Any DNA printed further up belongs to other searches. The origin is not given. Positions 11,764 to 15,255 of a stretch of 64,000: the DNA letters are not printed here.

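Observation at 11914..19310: Two paralogous one-polypeptide ECF sigma / TM helix / CarboxypepD_reg-repeat fusions (membrane-tethered sigma factors)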

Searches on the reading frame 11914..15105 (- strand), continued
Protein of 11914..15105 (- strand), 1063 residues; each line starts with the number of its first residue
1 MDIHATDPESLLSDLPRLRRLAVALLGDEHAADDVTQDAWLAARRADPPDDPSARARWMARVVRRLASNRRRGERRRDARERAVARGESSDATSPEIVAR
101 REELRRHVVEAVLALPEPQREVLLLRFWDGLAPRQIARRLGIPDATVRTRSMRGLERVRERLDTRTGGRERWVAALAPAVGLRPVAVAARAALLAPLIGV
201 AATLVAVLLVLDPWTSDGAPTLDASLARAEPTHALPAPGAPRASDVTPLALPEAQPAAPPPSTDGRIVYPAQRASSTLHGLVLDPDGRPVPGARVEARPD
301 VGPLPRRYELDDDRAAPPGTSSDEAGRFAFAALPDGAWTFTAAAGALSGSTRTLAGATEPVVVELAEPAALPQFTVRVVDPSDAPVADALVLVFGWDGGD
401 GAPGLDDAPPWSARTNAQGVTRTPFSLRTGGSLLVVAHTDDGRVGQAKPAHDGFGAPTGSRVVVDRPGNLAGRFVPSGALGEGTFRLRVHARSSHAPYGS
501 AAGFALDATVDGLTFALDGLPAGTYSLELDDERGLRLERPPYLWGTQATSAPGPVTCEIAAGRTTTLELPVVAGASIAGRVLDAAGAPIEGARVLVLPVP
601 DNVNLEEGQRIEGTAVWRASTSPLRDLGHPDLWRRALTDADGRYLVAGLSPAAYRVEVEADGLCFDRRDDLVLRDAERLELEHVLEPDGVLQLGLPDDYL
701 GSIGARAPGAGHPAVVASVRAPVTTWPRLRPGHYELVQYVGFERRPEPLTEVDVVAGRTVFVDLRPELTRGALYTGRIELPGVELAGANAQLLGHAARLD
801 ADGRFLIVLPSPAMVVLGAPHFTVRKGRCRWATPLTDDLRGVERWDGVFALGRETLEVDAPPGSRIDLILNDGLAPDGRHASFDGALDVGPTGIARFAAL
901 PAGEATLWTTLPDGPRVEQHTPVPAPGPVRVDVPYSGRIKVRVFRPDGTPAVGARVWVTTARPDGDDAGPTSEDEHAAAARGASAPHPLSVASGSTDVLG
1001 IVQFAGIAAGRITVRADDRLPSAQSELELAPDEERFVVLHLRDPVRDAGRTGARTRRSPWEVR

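Call 63: predict_structure(alignment_id=A1)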
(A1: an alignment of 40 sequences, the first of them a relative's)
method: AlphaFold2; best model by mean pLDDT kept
length: 1063 residues; sequences in the alignment: 40
mean_pLDDT: 80.3   pTM: 0.67
mean pLDDT of the five models: 80.3, 79.9, 78.9, 78.7, 75.9
residues with pLDDT >= 90: 528; 70-90: 290; 50-70: 86; < 50: 159
segments of 3 or more residues with pLDDT < 50: 1-6, 86-91, 189-205, 207-263, 398-405, 544-549, 602-627, 966-984, 1052-1063
pLDDT, mean of each block of 10 residues (from residue 1): 45 74 89 90 77 78 92 82 53 65 87 94 92 92 95 95 88 73 50 41 47 36 34 34 35 37 66 92 91 97 74 93 97 94 95 89 86 89 96 68 54 95 77 90 92 69 97 87 86 74 88 95 93 88 52 87 97 95 97 87 41 42 49 90 95 90 90 94 96 88 87 80 90 91 78 96 89 90 91 87 89 69 93 85 89 96 95 93 95 96 95 86 95 88 92 90 56 46 54 89 90 88 91 94 69 44 41
secondary structure, 60 per line:
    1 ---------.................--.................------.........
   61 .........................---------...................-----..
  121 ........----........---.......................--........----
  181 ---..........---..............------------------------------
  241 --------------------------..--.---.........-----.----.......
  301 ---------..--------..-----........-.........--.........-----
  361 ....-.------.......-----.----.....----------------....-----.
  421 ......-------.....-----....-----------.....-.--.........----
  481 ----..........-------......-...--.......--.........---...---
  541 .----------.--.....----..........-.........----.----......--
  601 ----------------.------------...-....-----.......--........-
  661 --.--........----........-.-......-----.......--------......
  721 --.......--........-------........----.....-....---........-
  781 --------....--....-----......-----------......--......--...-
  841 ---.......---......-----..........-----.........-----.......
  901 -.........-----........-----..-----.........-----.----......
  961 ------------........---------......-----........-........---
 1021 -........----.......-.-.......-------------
elements in order (helices of 4 or more, strands of 3 or more residues): H10-26 H29-45 H52-85 H95-113 H119-128 H133-140 H144-166 H169-176 H184-193 H197-210 E275-283 E294-300 E327-334 E336-344 E347-355 E361-364 E373-379 E390-394 E411-414 E420-426 E434-438 E444-447 E459-463 E468-476 E485-494 E502-507 E509-511 E514-520 E523-531 E535-537 E555-559 E564-573 E575-583 E593-598 E634-637 E643-649 E652-659 E666-673 E678-685 E689-694 E700-706 E715-720 E723-729 E732-739 E747-754 E759-763 H765-768 E772-779 E789-792 E795-798 E804-809 E821-826 E829-834 E844-850 E854-859 E865-874 E880-888 E894-900 E902-910 E916-923 E936-944 E955-960 H973-980 E990-995 E1001-1008 E1010-1017 E1022-1029 E1034-1040 H1044-1050

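Call 65: fold_search(model_id=the predicted structure, library=pdb)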
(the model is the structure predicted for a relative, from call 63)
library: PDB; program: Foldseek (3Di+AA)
matches with E <= 10: 1269; with E <= 0.001: 220
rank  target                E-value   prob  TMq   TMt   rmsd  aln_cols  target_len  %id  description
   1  6fwv_A                3.1e-13  1.00  0.08  0.15  36.8       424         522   11  The Bacillus anthracis TIE protein (released 2018-08-08)
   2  6fwv_B                7.0e-13  1.00  0.08  0.15  36.5       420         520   12  The Bacillus anthracis TIE protein (released 2018-08-08)
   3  4oq1                  2.1e-11  1.00  0.10  0.26  19.2       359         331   15  Structure of the Streptococcal ancillary pilin (released 2014-04-23)
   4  7vcr_B                6.6e-11  1.00  0.09  0.17  35.0       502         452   10  Crystal Structure of PitA fragment from pilus islet-2 of Streptococcus oralis (released 2022-06-01)
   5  7w6b                  1.2e-10  1.00  0.09  0.12  36.1       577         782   11  Crystal Structure of PitA from pilus islet-2 of Streptococcus oralis (released 2022-06-01)
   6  3rkp_B                2.2e-10  1.00  0.07  0.19  24.8       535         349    8  Crystal structure of BcpA*(D312A), the major pilin subunit of Bacillus cereus (released 2012-05-30)
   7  8oq3_A                2.6e-10  0.97  0.08  0.06  29.7      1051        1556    9  Structure of methylamine treated human complement C3 (released 2024-02-21)
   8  6vjb                  3.6e-10  0.98  0.09  0.09  33.7      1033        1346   10  Crystal structure of a catalytically inactive CXC Chemokine-degrading protease SpyCEP from Streptococcus pyogenes (released 2020-04-15)
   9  6tav_C                5.0e-10  0.93  0.08  0.07  31.1      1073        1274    8  Crystal structure of endopeptidase-induced alpha2-macroglobulin (released 2021-05-12)
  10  7vcn_B                5.5e-10  1.00  0.09  0.17  34.9       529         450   10  Crystal Structure of PitA fragment from pilus islet-2 of Streptococcus oralis with Tb-Xo4 (released 2022-07-13)
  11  3kpt_A                5.8e-10  1.00  0.07  0.20  24.8       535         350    8  Crystal structure of BcpA, the major pilin subunit of Bacillus cereus (released 2009-11-24)
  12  3rkp_A                6.5e-10  1.00  0.07  0.19  24.8       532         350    8  Crystal structure of BcpA*(D312A), the major pilin subunit of Bacillus cereus (released 2012-05-30)
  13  7vcr_A                6.9e-10  1.00  0.09  0.18  34.6       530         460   10  Crystal Structure of PitA fragment from pilus islet-2 of Streptococcus oralis (released 2022-06-01)
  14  5xya                  7.7e-10  0.99  0.10  0.08  33.7      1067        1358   10  Crystal structure of a serine protease from Streptococcus species (released 2018-08-08)
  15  3kpt_B                1.3e-09  1.00  0.07  0.19  24.7       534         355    9  Crystal structure of BcpA, the major pilin subunit of Bacillus cereus (released 2009-11-24)
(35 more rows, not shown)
